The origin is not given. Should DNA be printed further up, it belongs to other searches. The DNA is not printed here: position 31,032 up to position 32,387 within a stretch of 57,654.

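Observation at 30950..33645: PqqD-like protein + ATP-grasp ligase + type-III PLP decarboxylase cassette with no visible precursor peptide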

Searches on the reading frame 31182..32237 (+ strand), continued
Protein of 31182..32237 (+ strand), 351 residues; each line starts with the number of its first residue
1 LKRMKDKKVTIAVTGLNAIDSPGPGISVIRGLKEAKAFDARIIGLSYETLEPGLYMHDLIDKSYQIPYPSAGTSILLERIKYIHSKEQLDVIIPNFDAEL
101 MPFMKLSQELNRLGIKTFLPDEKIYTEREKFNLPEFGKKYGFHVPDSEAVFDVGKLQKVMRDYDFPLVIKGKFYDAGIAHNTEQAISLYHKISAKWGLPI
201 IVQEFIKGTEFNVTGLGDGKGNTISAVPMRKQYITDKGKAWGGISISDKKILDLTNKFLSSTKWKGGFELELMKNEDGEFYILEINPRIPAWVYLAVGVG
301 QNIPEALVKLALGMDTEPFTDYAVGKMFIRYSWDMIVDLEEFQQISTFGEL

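Call 64: search_protein_families(library=pfam, proteins=[P0284, P0323, P0344, P0242, P0246, P0340, P0343, P0283, P0367, P0386], max_evalue=0.001)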
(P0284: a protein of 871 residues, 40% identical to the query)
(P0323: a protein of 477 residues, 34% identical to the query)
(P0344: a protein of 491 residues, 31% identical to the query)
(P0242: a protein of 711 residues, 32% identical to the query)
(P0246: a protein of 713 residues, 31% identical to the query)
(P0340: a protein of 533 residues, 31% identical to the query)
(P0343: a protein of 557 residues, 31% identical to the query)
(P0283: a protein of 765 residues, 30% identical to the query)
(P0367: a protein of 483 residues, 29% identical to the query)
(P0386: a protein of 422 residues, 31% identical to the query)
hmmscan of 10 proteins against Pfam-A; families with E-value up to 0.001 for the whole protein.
P0284 (871 aa): 4 families
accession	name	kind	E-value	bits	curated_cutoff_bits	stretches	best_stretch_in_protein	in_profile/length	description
PF02784.22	Orn_Arg_deC_N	-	1.5e-28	100.3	23.4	1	474-720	13-245/247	Pyridoxal-dependent decarboxylase, pyridoxal binding domain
PF15632.11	ATPgrasp_Ter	-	1.8e-09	37.9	29.1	1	198-315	5-113/131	ATP-grasp in the biosynthetic pathway with Ter operon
PF00278.28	Orn_DAP_Arg_deC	-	1.1e-08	35.7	23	1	721-810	4-95/95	Pyridoxal-dependent decarboxylase, C-terminal sheet domain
PF01168.26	Ala_racemase_N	-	8.8e-05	22.8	24.1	1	505-642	47-174/220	Alanine racemase, N-terminal domain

P0323 (477 aa): 4 families
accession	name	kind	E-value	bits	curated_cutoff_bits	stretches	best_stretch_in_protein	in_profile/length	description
PF05402.18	PqqD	-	3.9e-14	53.2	23.4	1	14-76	3-65/67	Coenzyme PQQ synthesis protein D (PqqD)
PF15632.11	ATPgrasp_Ter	-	3.9e-11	43.3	29.1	1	320-437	4-112/131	ATP-grasp in the biosynthetic pathway with Ter operon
PF02655.19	ATP-grasp_3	-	3e-06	27.8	23.2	1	307-411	53-157/160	ATP-grasp domain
PF02786.22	CPSase_L_D2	-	0.00048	20.1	19.8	0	376-438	145-208/211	Carbamoyl-phosphate synthase L chain, ATP binding domain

P0344 (491 aa): 3 families
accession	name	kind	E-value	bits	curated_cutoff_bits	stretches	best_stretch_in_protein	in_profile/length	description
PF15632.11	ATPgrasp_Ter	-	3.1e-14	53.3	29.1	2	13-99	39-123/131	ATP-grasp in the biosynthetic pathway with Ter operon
PF02655.19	ATP-grasp_3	-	4.2e-05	24.1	23.2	0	322-426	57-157/160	ATP-grasp domain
PF02786.22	CPSase_L_D2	-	0.00025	21.1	19.8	0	392-426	146-180/211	Carbamoyl-phosphate synthase L chain, ATP binding domain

P0242 (711 aa): 3 families
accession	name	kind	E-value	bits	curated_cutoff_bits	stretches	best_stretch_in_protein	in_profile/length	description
PF15632.11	ATPgrasp_Ter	-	1.7e-26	93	29.1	2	555-684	4-125/131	ATP-grasp in the biosynthetic pathway with Ter operon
PF02655.19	ATP-grasp_3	-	2.3e-11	44.5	23.2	1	551-645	63-157/160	ATP-grasp domain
PF21360.3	PylC-like_N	-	0.00037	21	27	0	426-474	47-95/96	PylC-like, N-terminal domain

P0246 (713 aa): 8 families
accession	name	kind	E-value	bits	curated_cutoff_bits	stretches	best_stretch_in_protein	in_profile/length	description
PF15632.11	ATPgrasp_Ter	-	2.8e-18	66.4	29.1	2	197-324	5-123/131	ATP-grasp in the biosynthetic pathway with Ter operon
PF02786.22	CPSase_L_D2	-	8.1e-10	39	19.8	1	505-673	20-207/211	Carbamoyl-phosphate synthase L chain, ATP binding domain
PF02655.19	ATP-grasp_3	-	2.5e-07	31.3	23.2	0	550-647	61-157/160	ATP-grasp domain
PF13549.11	ATP-grasp_5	-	5e-06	26.5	27.6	0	126-172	11-57/221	ATP-grasp domain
PF21360.3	PylC-like_N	-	1.5e-05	25.5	27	0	53-114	36-95/96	PylC-like, N-terminal domain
PF18130.6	ATPgrasp_N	-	4.7e-05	24.3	27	0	57-107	28-77/81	ATP-grasp N-terminal domain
PF13535.11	ATP-grasp_4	-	5.7e-05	23.2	27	0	535-588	34-87/160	ATP-grasp domain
PF01071.24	GARS_A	-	0.00014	22.2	27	0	508-601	24-129/194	Phosphoribosylglycinamide synthetase, ATP-grasp (A) domain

P0340 (533 aa): 4 families
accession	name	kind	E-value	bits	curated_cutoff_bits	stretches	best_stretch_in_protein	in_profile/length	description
PF15632.11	ATPgrasp_Ter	-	2.4e-16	60.1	29.1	2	363-487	2-117/131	ATP-grasp in the biosynthetic pathway with Ter operon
PF02786.22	CPSase_L_D2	-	3.1e-10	40.3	19.8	0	12-72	147-208/211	Carbamoyl-phosphate synthase L chain, ATP binding domain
PF02222.28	ATP-grasp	-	9.2e-05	22.6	27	0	302-374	3-78/179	ATP-grasp domain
PF13549.11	ATP-grasp_5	-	0.00045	20.1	27.6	1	300-338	17-55/221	ATP-grasp domain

P0343 (557 aa): 3 families
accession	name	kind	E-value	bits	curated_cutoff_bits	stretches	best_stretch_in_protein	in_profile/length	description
PF15632.11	ATPgrasp_Ter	-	5e-09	36.5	29.1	1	198-316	6-115/131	ATP-grasp in the biosynthetic pathway with Ter operon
PF02786.22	CPSase_L_D2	-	4.6e-07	30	19.8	1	248-287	141-180/211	Carbamoyl-phosphate synthase L chain, ATP binding domain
PF21360.3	PylC-like_N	-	6e-07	30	27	0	420-471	44-94/96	PylC-like, N-terminal domain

P0283 (765 aa): 4 families
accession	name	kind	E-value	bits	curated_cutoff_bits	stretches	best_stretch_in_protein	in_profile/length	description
PF15632.11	ATPgrasp_Ter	-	1.2e-18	67.6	29.1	2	181-299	5-112/131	ATP-grasp in the biosynthetic pathway with Ter operon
PF02786.22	CPSase_L_D2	-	1.3e-07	31.8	19.8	0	131-271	24-180/211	Carbamoyl-phosphate synthase L chain, ATP binding domain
PF02655.19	ATP-grasp_3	-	7.2e-06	26.6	23.2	0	177-271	63-157/160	ATP-grasp domain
PF13549.11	ATP-grasp_5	-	0.00011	22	27.6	0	120-156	21-57/221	ATP-grasp domain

P0367 (483 aa): 3 families
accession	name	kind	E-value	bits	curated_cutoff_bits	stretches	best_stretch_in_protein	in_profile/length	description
PF07478.18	Dala_Dala_lig_C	-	2.1e-06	27.8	24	1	153-228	29-107/204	D-ala D-ala ligase C-terminus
PF02786.22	CPSase_L_D2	-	7.1e-06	26.1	19.8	1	142-286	20-180/211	Carbamoyl-phosphate synthase L chain, ATP binding domain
PF15632.11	ATPgrasp_Ter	-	9.5e-06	25.9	29.1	1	197-311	6-111/131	ATP-grasp in the biosynthetic pathway with Ter operon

P0386 (422 aa): 2 families
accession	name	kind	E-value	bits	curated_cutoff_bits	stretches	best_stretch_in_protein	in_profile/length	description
PF15632.11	ATPgrasp_Ter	-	1.7e-05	25.1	29.1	1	143-263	6-116/131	ATP-grasp in the biosynthetic pathway with Ter operon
PF18130.6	ATPgrasp_N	-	0.00078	20.4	27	0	7-52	31-77/81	ATP-grasp N-terminal domain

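Call 65: find_encoding_contigs(protein=P0323, flank=10000, max_places=3)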
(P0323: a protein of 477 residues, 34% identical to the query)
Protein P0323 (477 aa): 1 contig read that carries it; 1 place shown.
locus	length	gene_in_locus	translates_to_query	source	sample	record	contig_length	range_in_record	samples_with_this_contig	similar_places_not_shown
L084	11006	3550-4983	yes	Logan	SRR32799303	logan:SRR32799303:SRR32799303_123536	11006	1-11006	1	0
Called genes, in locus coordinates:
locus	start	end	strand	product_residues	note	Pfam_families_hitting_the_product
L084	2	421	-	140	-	?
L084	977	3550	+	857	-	PF00515:TPR_1 (faint), PF07719:TPR_2 (faint), PF12895:ANAPC3 (faint), PF13176:TPR_7 (faint), PF13428:TPR_14 (faint), PF13432:TPR_16 (weak), PF14559:TPR_19 (weak), PF13432:TPR_16 (weak), +6 more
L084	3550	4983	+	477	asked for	PF05402:PqqD, PF02655:ATP-grasp_3 (weak), PF15632:ATPgrasp_Ter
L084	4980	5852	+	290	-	-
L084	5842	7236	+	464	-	PF00278:Orn_DAP_Arg_deC, PF01168:Ala_racemase_N, PF02784:Orn_Arg_deC_N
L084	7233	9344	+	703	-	PF03253:UT, PF02146:SIR2, PF00583:Acetyltransf_1, PF13508:Acetyltransf_7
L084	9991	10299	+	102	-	PF12840:HTH_20, PF01022:HTH_5, PF01978:TrmB (weak), PF12802:MarR_2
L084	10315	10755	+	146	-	PF00903:Glyoxalase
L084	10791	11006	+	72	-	?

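Call 66: find_encoding_contigs(protein=P0284, flank=10000, max_places=3)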
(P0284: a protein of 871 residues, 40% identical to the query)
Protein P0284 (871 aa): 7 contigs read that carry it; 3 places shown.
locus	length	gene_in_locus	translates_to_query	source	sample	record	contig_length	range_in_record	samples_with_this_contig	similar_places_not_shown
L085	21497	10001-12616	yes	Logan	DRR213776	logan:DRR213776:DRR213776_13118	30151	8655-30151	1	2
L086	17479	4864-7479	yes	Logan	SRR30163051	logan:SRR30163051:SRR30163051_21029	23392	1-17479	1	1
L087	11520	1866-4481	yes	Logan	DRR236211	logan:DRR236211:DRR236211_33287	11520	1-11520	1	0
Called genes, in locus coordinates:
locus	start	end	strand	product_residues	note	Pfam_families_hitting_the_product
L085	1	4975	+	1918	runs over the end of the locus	PF13432:TPR_16 (faint), PF00515:TPR_1 (faint), PF07719:TPR_2 (faint), PF13174:TPR_6 (faint), PF13181:TPR_8 (faint), PF14559:TPR_19 (weak)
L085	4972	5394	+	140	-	-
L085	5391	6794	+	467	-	PF03544:TonB_C (weak)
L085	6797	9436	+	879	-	PF13513:HEAT_EZ (faint), PF13646:HEAT_2, PF00514:Arm (faint), PF01602:Adaptin_N (faint), PF02985:HEAT (faint), PF13646:HEAT_2, PF20168:PDS5 (faint), PF13646:HEAT_2, +2 more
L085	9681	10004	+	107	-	PF05402:PqqD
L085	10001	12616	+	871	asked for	PF00278:Orn_DAP_Arg_deC, PF15632:ATPgrasp_Ter, PF02784:Orn_Arg_deC_N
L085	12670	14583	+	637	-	-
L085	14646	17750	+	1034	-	PF13188:PAS_8 (faint), PF13596:PAS_10 (weak), PF00989:PAS, PF08448:PAS_4 (weak), PF13426:PAS_9, PF00512:HisKA, PF02518:HATPase_c, PF00072:Response_reg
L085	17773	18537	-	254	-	-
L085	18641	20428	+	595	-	PF10029:DUF2271 (faint)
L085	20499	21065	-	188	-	PF13560:HTH_31, PF01381:HTH_3, PF12844:HTH_19 (weak), PF13443:HTH_26, PF07883:Cupin_2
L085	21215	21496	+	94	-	?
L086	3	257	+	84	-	?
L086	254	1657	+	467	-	PF03544:TonB_C (weak)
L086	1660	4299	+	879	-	PF13513:HEAT_EZ (faint), PF13646:HEAT_2, PF00514:Arm (faint), PF01602:Adaptin_N (faint), PF02985:HEAT (faint), PF13646:HEAT_2, PF20168:PDS5 (faint), PF13646:HEAT_2, +2 more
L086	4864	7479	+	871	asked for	PF00278:Orn_DAP_Arg_deC, PF15632:ATPgrasp_Ter, PF02784:Orn_Arg_deC_N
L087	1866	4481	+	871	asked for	PF00278:Orn_DAP_Arg_deC, PF15632:ATPgrasp_Ter, PF02784:Orn_Arg_deC_N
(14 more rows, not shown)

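Call 68: find_encoding_contigs(protein=P0242, flank=10000, max_places=3)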
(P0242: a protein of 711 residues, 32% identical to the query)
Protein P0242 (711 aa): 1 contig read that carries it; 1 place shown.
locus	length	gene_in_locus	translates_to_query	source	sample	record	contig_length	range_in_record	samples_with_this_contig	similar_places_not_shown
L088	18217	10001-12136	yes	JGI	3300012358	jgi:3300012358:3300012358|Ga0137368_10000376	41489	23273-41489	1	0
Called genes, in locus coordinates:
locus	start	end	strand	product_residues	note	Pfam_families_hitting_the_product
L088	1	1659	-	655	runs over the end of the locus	PF00724:Oxidored_FMN, PF01262:AlaDh_PNT_C (weak), PF00890:FAD_binding_2 (faint), PF01266:DAO (weak), PF03486:HI0933_like (faint), PF07992:Pyr_redox_2, PF12831:FAD_oxidored (weak), PF13450:NAD_binding_8 (weak)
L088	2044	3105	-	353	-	PF13593:SBF_like (weak), PF01758:SBF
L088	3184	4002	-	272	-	PF01135:PCMT (weak), PF05175:MTS (weak), PF01209:Ubie_methyltran, PF13489:Methyltransf_23, PF13847:Methyltransf_31, PF08241:Methyltransf_11, PF08242:Methyltransf_12, PF13649:Methyltransf_25, +2 more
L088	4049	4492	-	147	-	PF00903:Glyoxalase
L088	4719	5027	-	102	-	PF12802:MarR_2 (weak), PF12840:HTH_20, PF01022:HTH_5, PF01978:TrmB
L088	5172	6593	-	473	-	PF00072:Response_reg, PF00158:Sigma54_activat, PF14532:Sigma54_activ_2, PF25601:AAA_lid_14, PF02954:HTH_8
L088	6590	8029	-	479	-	PF00512:HisKA, PF02518:HATPase_c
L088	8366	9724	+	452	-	-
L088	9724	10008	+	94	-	PF05402:PqqD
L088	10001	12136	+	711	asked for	PF15632:ATPgrasp_Ter, PF02655:ATP-grasp_3 (weak), PF15632:ATPgrasp_Ter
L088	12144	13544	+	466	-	PF00278:Orn_DAP_Arg_deC, PF02784:Orn_Arg_deC_N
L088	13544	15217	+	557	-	PF03253:UT, PF02146:SIR2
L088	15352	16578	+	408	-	PF01408:GFO_IDH_MocA, PF02894:GFO_IDH_MocA_C, PF22725:GFO_IDH_MocA_C3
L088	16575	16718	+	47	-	-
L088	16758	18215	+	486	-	?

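Call 71: find_encoding_contigs(protein=P0245, flank=10000, max_places=2)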
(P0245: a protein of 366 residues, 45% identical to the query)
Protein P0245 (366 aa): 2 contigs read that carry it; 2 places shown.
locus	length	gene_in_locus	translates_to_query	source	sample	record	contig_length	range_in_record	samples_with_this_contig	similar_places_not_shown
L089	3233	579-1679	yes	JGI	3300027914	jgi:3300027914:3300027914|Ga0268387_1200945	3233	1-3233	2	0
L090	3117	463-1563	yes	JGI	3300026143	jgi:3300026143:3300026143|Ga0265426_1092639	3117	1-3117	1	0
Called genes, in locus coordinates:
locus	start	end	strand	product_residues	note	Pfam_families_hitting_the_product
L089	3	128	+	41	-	?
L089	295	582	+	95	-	PF05402:PqqD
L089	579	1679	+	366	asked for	PF02655:ATP-grasp_3 (weak), PF15632:ATPgrasp_Ter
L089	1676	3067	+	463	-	PF00278:Orn_DAP_Arg_deC, PF02784:Orn_Arg_deC_N, PF01168:Ala_racemase_N (weak)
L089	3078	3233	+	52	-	?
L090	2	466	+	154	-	?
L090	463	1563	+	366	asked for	PF02655:ATP-grasp_3 (weak), PF15632:ATPgrasp_Ter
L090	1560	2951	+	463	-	PF00278:Orn_DAP_Arg_deC, PF02784:Orn_Arg_deC_N, PF01168:Ala_racemase_N (weak)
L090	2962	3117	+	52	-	?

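Call 72: find_encoding_contigs(protein=P0252, flank=10000, max_places=2)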
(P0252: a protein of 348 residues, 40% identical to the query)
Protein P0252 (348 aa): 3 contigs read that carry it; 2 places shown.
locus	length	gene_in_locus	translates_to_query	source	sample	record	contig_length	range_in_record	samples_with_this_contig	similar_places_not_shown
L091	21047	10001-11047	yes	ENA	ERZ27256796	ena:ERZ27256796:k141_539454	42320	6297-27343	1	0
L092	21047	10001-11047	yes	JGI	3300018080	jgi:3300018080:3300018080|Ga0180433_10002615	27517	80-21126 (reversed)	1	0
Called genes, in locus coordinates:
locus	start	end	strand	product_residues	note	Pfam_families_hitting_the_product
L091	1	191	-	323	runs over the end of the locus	PF03631:Virul_fac_BrkB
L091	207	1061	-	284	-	PF02749:QRPTase_N, PF01729:QRPTase_C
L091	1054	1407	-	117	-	PF16022:DUF4783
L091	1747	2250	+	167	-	PF02590:SPOUT_MTase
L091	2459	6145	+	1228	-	PF00672:HAMP, PF00512:HisKA, PF02518:HATPase_c, PF13581:HATPase_c_2 (faint), PF14501:HATPase_c_5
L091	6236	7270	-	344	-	PF00685:Sulfotransfer_1, PF13469:Sulfotransfer_3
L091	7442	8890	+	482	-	PF03062:MBOAT, PF13813:MBOAT_2 (weak)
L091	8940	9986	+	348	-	PF27429:LB_356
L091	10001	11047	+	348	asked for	PF02655:ATP-grasp_3, PF07478:Dala_Dala_lig_C (weak), PF15632:ATPgrasp_Ter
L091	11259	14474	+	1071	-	PF01433:Peptidase_M1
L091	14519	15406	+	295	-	PF00535:Glycos_transf_2, PF10111:Glyco_tranf_2_2, PF13641:Glyco_tranf_2_3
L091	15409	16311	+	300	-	PF01370:Epimerase, PF04321:RmlD_sub_bind, PF02719:Polysacc_synt_2 (weak), PF16363:GDP_Man_Dehyd (weak), PF07993:NAD_binding_4 (weak)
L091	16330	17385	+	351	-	PF13489:Methyltransf_23, PF08241:Methyltransf_11, PF08242:Methyltransf_12, PF13649:Methyltransf_25 (weak), PF13847:Methyltransf_31 (weak)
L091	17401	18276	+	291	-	PF01973:MptE-like (faint)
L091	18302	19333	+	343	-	PF00106:adh_short (weak), PF04321:RmlD_sub_bind, PF08659:KR (weak), PF01073:3Beta_HSD, PF01370:Epimerase, PF02719:Polysacc_synt_2, PF07993:NAD_binding_4 (weak), PF16363:GDP_Man_Dehyd, +1 more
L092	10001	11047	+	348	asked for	PF02655:ATP-grasp_3, PF07478:Dala_Dala_lig_C (weak), PF15632:ATPgrasp_Ter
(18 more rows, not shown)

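Call 73: find_encoding_contigs(protein=P0273, flank=10000, max_places=2)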
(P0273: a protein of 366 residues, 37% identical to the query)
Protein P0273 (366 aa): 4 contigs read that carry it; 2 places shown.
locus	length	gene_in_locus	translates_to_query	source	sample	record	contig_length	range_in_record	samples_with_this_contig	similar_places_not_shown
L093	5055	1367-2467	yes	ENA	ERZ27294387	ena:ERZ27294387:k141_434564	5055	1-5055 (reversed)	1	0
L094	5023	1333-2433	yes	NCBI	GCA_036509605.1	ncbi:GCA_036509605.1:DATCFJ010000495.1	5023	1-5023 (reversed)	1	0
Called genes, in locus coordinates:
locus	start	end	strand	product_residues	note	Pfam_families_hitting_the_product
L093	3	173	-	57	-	?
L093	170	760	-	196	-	PF07638:Sigma70_ECF (weak), PF04542:Sigma70_r2 (weak), PF08281:Sigma70_r4_2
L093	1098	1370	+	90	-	PF05402:PqqD (weak)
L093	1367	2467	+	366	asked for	PF02655:ATP-grasp_3 (weak), PF15632:ATPgrasp_Ter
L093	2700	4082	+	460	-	PF00278:Orn_DAP_Arg_deC, PF02784:Orn_Arg_deC_N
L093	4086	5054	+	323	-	?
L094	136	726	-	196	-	PF07638:Sigma70_ECF (weak), PF04542:Sigma70_r2 (weak), PF08281:Sigma70_r4_2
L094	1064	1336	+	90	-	PF05402:PqqD (weak)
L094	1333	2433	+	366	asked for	PF02655:ATP-grasp_3 (weak), PF15632:ATPgrasp_Ter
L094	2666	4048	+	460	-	PF00278:Orn_DAP_Arg_deC, PF02784:Orn_Arg_deC_N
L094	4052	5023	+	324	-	PF03253:UT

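Call 83: find_encoding_contigs(protein=P0290, flank=10000, max_places=2)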
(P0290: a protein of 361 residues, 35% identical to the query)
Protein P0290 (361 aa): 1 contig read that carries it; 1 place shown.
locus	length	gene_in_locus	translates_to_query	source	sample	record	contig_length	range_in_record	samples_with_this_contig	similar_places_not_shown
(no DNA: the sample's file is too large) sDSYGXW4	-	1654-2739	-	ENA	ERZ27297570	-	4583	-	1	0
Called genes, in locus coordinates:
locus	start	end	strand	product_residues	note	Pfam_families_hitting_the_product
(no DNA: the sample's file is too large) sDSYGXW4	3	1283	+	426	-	?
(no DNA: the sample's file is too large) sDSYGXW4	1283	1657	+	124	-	PF05402:PqqD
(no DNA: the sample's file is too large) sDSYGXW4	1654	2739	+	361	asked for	PF02655:ATP-grasp_3, PF15632:ATPgrasp_Ter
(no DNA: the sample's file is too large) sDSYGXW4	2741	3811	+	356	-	PF02655:ATP-grasp_3 (weak), PF15632:ATPgrasp_Ter (weak)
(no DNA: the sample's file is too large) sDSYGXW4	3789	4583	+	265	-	?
